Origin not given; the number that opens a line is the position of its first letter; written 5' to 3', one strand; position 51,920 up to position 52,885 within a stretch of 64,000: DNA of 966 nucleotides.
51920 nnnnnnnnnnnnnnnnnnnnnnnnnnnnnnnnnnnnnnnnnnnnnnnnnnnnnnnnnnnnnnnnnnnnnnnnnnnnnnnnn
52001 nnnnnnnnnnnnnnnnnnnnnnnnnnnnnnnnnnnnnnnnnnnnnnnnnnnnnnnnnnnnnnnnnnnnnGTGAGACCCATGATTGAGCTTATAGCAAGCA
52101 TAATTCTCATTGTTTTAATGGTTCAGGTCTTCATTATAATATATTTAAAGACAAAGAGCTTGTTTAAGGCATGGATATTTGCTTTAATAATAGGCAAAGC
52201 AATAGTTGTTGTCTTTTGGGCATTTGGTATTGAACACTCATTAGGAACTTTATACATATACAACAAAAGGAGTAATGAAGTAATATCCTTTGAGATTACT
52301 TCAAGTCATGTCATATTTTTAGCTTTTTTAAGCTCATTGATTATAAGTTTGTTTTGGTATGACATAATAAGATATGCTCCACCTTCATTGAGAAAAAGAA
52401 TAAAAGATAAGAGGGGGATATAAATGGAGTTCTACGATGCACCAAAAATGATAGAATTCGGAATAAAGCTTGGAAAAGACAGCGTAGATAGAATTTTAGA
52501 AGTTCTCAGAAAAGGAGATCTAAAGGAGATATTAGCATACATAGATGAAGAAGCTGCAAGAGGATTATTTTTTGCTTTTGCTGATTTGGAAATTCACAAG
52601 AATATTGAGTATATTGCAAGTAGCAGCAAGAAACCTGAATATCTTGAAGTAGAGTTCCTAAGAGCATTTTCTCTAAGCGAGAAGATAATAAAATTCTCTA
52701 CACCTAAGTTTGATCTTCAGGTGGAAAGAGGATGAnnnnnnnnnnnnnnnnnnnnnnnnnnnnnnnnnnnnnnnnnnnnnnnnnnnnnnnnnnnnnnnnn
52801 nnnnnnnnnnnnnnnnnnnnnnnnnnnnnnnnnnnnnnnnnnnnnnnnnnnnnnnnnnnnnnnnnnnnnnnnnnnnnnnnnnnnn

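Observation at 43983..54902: Plasmid/provirus-like element abutting tRNA-Leu(CAG): replication module plus a 10-gene secreted/membrane-protein operon with NTPase and protease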

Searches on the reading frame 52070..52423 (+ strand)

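Call 5: search_protein_families(library=pfam, max_evalue=0.1, proteins=[window:52070-52423:+])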
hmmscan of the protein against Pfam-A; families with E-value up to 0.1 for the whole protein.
window:52070-52423:+ (117 aa): 3 families
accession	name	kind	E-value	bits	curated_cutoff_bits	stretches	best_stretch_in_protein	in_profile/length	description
PF09843.14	DUF2070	-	0.036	12.8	30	1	8-109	105-181/561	Predicted membrane protein (DUF2070)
PF13858.11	DUF4199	-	0.037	14.9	32.3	1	9-109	6-98/165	Protein of unknown function (DUF4199)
PF23797.1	Beta-prop_ELP1_2nd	-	0.048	14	27.8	1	34-85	180-231/273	ELP1 N-terminal second beta-propeller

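Call 12: search_protein_families(library=phrogs, max_evalue=0.01, proteins=[window:52070-52423:+])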
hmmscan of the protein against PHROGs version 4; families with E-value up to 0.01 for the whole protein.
window:52070-52423:+ (117 aa): 0 families

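Call 57: search_protein_families(library=ncbifam, max_evalue=0.1, proteins=[window:52070-52423:+])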
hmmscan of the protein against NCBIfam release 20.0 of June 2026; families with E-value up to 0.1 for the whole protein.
window:52070-52423:+ (117 aa): 0 families

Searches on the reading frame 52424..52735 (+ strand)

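Call 5: search_protein_families(library=pfam, max_evalue=0.1, proteins=[window:52424-52735:+])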
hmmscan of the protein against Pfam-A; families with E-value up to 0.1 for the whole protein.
window:52424-52735:+ (103 aa): 1 family
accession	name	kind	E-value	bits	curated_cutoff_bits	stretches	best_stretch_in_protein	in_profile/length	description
PF17523.7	MPS-4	-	0.017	15.7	25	1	59-98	6-44/78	MinK-related peptide, potassium channel accessory sub-unit protein 4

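Call 12: search_protein_families(library=phrogs, max_evalue=0.01, proteins=[window:52424-52735:+])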
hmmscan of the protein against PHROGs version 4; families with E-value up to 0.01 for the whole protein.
window:52424-52735:+ (103 aa): 0 families

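Call 57: search_protein_families(library=ncbifam, max_evalue=0.1, proteins=[window:52424-52735:+])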
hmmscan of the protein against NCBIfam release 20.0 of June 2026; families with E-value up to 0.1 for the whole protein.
window:52424-52735:+ (103 aa): 0 families
